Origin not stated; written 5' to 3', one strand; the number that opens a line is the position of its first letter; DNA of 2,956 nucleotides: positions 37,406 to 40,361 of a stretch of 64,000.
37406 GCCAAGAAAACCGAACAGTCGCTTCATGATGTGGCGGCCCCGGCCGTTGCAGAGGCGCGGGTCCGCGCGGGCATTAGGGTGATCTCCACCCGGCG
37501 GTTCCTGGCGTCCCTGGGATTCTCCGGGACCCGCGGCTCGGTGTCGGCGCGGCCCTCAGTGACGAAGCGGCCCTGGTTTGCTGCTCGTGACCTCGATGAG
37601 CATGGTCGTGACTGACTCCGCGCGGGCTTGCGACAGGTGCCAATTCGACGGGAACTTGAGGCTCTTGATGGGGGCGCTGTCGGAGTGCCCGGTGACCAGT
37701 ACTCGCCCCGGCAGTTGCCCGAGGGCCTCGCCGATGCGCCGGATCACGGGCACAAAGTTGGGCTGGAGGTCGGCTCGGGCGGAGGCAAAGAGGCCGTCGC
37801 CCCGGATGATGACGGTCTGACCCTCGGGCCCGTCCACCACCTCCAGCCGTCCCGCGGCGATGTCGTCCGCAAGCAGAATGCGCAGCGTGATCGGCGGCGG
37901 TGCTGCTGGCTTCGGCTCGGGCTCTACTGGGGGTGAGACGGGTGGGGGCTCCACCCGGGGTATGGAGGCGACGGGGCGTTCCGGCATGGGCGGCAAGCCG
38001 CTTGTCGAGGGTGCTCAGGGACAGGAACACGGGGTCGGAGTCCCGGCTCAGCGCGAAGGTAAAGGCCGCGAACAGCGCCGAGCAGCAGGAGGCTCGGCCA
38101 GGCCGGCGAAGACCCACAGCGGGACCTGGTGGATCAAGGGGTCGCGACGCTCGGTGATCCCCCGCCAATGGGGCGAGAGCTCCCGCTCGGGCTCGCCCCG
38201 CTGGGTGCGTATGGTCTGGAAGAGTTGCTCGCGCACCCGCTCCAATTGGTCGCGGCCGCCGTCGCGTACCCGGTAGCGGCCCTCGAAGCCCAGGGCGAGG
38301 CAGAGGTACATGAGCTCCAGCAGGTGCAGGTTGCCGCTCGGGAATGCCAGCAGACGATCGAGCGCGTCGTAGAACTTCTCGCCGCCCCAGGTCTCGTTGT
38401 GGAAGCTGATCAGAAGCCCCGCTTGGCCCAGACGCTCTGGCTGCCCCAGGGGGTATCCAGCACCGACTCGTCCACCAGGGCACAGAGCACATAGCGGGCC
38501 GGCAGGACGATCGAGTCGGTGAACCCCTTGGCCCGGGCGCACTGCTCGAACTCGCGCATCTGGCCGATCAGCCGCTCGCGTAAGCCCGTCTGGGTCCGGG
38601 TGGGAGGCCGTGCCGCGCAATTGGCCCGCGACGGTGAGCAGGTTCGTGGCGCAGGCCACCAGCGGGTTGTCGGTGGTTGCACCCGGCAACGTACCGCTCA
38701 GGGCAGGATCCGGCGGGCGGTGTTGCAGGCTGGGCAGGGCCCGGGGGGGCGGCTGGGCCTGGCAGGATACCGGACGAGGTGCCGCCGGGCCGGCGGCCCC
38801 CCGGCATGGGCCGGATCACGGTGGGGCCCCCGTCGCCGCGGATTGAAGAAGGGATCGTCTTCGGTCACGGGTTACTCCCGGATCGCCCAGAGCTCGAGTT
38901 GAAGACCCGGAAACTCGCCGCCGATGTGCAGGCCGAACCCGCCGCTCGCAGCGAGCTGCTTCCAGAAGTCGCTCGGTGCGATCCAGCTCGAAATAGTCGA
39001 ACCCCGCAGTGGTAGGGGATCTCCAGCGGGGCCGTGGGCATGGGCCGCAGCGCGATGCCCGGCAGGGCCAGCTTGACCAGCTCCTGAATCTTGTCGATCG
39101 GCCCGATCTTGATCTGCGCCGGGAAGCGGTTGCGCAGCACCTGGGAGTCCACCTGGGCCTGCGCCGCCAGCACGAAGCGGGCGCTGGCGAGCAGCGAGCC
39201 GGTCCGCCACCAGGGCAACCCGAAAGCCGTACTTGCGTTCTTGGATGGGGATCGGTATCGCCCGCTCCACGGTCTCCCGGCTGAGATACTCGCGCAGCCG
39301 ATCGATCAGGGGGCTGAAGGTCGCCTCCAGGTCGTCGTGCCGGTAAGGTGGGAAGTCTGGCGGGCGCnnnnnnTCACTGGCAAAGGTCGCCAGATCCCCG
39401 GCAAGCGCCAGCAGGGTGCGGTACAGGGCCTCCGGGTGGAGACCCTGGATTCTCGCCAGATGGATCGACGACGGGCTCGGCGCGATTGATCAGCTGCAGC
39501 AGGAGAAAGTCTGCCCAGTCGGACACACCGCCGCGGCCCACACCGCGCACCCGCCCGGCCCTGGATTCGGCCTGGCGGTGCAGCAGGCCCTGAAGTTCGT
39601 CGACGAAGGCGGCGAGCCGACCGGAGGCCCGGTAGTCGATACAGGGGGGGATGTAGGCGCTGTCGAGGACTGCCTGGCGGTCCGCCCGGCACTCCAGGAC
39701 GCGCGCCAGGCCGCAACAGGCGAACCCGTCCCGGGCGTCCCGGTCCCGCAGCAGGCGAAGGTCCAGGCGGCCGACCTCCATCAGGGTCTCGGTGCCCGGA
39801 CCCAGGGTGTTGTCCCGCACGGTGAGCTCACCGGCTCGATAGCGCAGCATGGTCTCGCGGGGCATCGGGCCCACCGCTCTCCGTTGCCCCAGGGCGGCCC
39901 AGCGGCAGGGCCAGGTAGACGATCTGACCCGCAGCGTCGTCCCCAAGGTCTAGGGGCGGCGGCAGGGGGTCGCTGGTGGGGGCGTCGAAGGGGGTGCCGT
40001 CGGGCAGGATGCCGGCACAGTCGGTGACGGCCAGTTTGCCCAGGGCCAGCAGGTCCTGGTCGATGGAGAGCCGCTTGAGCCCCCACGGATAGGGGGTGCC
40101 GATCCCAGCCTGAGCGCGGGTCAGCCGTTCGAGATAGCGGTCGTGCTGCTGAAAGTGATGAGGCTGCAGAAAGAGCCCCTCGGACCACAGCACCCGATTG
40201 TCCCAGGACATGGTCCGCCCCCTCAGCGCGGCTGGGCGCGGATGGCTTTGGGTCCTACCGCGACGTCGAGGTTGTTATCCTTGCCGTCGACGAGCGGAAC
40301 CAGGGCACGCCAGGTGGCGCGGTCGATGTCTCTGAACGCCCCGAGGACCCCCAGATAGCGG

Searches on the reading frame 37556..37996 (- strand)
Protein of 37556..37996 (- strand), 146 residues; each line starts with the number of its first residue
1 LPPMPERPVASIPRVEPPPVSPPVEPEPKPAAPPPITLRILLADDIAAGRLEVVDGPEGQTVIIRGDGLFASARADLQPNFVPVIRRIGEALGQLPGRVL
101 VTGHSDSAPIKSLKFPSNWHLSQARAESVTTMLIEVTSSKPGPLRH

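Call 24: search_protein_families(library=pfam, proteins=[window:37556-37996:-], max_evalue=0.001)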
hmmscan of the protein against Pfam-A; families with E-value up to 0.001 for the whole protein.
window:37556-37996:- (146 aa): 1 family
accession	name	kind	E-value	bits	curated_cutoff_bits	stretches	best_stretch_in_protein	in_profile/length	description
PF00691.25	OmpA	-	5.1e-07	30.4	27.2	1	69-135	1-66/98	OmpA family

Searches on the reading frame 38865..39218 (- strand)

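Call 24: search_protein_families(library=pfam, proteins=[window:38865-39218:-], max_evalue=0.001)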
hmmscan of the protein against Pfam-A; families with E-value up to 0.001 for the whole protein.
window:38865-39218:- (117 aa): 1 family
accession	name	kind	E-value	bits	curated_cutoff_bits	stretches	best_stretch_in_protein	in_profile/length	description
PF05936.17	T6SS_VasE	-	1.1e-22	80.9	23.4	1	7-77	324-394/429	Bacterial Type VI secretion, VC_A0110, EvfL, ImpJ, VasE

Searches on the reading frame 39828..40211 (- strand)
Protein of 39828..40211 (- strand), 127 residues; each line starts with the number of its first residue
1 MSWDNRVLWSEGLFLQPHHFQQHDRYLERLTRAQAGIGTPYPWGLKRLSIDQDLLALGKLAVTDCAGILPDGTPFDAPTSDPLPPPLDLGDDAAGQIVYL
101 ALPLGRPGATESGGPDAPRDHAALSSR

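Call 24: search_protein_families(library=pfam, proteins=[window:39828-40211:-], max_evalue=0.001)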
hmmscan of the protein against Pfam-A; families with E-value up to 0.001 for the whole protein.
window:39828-40211:- (127 aa): 1 family
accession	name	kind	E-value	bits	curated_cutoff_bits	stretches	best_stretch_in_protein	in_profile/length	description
PF05936.17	T6SS_VasE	-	3.2e-34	118.9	23.4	1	19-116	1-102/429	Bacterial Type VI secretion, VC_A0110, EvfL, ImpJ, VasE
